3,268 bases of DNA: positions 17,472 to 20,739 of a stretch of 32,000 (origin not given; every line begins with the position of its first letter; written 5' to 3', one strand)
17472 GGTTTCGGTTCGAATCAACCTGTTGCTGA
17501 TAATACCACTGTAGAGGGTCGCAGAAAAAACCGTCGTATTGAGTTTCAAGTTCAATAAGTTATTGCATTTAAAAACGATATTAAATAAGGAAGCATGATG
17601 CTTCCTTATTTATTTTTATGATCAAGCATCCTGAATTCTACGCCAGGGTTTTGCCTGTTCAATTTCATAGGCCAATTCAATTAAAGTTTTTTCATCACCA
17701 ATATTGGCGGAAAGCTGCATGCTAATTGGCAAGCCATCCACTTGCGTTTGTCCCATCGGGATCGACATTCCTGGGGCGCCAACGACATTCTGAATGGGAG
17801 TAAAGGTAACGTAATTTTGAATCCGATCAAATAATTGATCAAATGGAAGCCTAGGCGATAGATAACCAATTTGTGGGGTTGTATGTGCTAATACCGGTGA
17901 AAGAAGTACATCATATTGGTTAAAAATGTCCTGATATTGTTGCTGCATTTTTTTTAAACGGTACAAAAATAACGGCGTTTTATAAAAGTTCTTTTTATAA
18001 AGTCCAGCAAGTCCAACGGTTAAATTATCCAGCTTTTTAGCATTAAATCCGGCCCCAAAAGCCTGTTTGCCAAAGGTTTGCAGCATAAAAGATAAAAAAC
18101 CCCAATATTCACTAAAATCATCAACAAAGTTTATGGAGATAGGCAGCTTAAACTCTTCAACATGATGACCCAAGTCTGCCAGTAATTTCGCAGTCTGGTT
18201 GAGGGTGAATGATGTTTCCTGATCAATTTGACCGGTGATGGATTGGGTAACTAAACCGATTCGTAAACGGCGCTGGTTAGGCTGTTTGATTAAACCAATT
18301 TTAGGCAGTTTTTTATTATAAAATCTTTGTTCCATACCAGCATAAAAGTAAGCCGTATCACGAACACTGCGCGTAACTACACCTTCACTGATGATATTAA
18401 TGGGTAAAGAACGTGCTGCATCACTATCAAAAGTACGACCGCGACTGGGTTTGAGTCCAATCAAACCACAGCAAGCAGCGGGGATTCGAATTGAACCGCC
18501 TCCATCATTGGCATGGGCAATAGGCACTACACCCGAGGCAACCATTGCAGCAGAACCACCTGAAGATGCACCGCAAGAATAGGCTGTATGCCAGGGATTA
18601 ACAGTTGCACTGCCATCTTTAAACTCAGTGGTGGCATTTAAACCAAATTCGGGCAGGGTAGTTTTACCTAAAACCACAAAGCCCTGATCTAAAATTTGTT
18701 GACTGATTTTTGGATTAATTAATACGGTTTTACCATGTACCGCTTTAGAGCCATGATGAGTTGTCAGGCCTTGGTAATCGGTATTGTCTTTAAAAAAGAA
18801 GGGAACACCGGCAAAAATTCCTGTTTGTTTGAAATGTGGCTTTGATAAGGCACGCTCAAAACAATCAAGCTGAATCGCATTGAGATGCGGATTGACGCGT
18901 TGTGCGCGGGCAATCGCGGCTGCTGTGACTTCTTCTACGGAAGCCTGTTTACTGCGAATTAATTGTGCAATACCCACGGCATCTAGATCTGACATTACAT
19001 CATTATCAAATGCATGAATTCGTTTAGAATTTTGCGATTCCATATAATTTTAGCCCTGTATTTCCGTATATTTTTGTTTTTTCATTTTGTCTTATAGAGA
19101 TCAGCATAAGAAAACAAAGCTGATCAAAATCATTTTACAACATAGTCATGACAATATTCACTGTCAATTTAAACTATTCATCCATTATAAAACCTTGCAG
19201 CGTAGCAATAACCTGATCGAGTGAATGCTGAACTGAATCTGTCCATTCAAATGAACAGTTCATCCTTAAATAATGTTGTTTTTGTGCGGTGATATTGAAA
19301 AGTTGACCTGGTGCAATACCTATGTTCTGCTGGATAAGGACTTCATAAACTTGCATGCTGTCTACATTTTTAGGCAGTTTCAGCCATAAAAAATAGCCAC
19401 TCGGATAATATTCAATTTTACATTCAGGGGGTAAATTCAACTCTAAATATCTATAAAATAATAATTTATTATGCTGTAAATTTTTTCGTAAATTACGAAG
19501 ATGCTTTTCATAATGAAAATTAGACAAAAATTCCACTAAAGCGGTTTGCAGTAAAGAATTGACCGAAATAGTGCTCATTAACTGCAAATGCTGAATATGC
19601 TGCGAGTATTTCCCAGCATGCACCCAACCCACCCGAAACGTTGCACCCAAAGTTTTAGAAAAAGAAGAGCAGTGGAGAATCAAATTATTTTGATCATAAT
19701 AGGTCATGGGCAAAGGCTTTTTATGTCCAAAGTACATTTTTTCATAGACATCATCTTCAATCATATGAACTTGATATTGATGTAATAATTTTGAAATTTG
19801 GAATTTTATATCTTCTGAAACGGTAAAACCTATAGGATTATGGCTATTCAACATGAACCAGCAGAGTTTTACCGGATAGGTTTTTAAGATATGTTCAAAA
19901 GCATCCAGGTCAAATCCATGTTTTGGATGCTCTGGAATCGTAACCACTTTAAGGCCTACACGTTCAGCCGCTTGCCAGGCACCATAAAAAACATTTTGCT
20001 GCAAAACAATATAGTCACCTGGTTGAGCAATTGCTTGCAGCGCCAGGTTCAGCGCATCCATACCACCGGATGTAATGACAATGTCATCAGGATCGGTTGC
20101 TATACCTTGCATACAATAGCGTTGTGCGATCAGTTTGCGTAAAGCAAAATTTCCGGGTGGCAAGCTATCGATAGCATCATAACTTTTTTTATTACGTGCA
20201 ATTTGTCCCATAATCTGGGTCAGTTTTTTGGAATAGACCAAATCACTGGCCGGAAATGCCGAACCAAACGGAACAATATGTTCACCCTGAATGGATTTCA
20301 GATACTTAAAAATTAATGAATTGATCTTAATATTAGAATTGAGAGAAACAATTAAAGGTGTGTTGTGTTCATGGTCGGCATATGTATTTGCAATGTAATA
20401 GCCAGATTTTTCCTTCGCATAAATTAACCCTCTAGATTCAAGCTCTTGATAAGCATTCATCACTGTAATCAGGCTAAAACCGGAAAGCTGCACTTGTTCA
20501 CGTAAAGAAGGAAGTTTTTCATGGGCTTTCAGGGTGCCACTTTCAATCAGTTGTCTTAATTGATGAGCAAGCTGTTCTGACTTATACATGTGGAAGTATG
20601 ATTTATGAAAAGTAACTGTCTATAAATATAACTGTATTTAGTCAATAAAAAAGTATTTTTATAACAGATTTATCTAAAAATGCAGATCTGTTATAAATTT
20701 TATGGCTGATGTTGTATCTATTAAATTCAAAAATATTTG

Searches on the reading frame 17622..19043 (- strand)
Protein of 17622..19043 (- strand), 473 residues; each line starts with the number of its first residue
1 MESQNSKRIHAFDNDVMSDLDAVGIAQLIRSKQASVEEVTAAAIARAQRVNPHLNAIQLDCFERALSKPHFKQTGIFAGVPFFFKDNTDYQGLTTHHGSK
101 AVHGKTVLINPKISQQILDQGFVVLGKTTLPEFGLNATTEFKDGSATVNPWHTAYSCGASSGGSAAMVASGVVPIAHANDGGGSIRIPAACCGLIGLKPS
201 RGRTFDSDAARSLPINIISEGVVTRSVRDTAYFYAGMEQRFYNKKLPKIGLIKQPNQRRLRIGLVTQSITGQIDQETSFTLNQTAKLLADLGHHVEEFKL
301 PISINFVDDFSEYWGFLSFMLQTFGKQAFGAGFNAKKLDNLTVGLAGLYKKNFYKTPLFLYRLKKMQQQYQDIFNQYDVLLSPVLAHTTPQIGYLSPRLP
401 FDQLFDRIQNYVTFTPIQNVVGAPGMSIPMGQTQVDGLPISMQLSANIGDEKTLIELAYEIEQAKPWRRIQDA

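Call 68: search_protein_families(library=pfam, proteins=[window:17622-19043:-], max_evalue=0.00001)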
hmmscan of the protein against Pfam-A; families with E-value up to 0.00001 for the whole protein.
window:17622-19043:- (473 aa): 1 family
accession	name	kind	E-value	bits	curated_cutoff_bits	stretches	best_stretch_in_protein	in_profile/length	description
PF01425.27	Amidase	-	1.3e-82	278.7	27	1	38-454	1-444/445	Amidase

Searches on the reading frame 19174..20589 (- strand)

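Call 7: search_protein_families(library=pfam, proteins=[window:19174-20589:-], max_evalue=0.01)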
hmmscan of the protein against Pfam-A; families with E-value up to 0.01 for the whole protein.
window:19174-20589:- (471 aa): 4 families
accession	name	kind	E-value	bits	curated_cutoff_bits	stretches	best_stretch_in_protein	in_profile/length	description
PF00155.27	Aminotran_1_2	-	1.4e-30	107.2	19.7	1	146-445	43-346/361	Aminotransferase class I and II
PF00392.27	GntR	-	5.2e-13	48.9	27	1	4-66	2-64/64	Bacterial regulatory proteins, gntR family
PF00266.25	Aminotran_5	-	0.00013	21.6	21.5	1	164-276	58-172/371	Aminotransferase class-V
PF01041.23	DegT_DnrJ_EryC1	-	0.0041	16.8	19.8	1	172-220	44-93/360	DegT/DnrJ/EryC1/StrS aminotransferase family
